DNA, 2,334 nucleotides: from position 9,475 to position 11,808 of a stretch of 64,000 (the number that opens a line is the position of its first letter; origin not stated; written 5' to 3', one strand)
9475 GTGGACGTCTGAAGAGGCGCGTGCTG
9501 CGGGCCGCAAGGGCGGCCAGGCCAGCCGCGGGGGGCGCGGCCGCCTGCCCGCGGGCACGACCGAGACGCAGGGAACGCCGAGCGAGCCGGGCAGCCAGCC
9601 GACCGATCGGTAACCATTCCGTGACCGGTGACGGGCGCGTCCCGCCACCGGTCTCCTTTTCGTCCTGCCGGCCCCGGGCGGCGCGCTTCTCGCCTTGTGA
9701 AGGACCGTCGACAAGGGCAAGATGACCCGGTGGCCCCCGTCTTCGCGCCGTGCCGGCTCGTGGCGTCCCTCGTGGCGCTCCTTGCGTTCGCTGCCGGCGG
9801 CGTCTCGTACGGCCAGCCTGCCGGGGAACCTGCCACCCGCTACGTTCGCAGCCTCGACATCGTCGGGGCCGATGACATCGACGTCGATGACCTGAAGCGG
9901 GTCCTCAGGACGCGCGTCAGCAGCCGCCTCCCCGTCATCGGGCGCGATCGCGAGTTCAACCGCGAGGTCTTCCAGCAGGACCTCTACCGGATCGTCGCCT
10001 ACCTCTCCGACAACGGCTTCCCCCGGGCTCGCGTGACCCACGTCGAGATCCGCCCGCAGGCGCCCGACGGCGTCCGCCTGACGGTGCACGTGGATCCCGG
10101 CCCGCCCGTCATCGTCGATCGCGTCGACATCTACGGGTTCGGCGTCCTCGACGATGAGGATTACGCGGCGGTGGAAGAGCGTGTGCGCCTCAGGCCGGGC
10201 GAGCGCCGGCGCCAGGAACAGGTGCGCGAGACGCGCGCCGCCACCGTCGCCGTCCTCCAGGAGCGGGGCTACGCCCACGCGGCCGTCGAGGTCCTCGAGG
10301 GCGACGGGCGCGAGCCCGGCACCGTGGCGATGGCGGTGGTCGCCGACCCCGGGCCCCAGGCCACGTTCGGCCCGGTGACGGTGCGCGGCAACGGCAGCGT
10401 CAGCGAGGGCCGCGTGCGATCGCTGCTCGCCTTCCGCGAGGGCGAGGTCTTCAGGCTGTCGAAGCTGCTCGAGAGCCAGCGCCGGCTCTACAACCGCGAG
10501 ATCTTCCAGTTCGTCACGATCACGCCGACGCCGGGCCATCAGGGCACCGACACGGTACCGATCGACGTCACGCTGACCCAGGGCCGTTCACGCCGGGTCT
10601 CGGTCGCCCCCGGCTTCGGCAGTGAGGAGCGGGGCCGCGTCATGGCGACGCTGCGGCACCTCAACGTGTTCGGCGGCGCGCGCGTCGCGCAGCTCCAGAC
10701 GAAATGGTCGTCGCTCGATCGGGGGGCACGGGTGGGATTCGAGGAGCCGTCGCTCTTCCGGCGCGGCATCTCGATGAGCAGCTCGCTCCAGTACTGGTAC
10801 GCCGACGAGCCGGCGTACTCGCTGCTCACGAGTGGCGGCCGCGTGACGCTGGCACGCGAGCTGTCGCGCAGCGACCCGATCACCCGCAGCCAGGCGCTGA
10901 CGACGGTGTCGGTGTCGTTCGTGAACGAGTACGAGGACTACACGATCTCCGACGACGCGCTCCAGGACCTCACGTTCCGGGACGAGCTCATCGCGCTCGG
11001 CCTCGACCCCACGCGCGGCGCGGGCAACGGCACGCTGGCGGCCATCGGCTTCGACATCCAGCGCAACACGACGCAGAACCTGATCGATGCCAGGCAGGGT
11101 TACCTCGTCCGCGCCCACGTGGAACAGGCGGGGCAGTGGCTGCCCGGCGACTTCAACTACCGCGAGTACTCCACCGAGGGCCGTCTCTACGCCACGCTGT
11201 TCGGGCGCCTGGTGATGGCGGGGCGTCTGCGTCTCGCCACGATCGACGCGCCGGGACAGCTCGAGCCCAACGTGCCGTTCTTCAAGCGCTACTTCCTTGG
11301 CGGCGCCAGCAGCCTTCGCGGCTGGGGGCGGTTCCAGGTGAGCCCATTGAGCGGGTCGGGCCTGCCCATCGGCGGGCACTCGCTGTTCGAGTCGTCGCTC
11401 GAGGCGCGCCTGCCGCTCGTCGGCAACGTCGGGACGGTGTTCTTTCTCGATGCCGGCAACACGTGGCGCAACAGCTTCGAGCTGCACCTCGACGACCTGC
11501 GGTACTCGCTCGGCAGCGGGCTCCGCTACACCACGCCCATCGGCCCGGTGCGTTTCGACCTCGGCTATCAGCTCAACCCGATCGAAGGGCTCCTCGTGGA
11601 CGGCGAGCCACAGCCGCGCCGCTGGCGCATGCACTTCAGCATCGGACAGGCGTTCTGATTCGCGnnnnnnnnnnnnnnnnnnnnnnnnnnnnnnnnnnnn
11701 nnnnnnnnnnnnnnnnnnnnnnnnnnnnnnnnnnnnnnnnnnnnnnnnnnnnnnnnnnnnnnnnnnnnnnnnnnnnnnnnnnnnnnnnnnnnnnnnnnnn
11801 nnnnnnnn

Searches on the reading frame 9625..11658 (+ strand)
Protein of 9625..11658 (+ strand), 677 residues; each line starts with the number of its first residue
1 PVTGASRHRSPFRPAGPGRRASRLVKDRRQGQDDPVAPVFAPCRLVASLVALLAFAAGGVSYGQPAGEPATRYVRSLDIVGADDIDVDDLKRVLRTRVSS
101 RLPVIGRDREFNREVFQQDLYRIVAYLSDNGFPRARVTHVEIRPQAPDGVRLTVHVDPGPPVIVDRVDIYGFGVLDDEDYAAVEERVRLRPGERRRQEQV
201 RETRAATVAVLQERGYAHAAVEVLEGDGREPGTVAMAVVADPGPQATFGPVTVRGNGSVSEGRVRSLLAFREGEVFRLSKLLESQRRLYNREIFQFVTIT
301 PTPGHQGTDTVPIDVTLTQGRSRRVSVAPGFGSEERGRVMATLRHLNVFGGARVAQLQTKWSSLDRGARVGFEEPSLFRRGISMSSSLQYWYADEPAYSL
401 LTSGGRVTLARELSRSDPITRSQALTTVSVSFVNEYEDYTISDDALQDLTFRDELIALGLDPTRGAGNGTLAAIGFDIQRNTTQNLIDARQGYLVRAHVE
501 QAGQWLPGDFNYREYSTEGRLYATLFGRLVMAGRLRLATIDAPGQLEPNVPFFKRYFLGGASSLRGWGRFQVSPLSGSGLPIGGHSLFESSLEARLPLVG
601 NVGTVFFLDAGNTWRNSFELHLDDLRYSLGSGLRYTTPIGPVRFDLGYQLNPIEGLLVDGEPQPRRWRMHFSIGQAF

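Call 72: search_protein_families(library=pfam, proteins=[window:9625-11658:+], max_evalue=0.00001)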
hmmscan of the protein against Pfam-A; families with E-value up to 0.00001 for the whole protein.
window:9625-11658:+ (677 aa): 2 families
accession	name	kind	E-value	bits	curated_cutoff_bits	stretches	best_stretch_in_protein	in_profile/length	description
PF01103.29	Omp85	-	6.8e-47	161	24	1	347-677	1-325/325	Omp85 superfamily domain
PF07244.20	POTRA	-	3.5e-21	76.1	21.3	2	73-159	2-79/79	Surface antigen variable number repeat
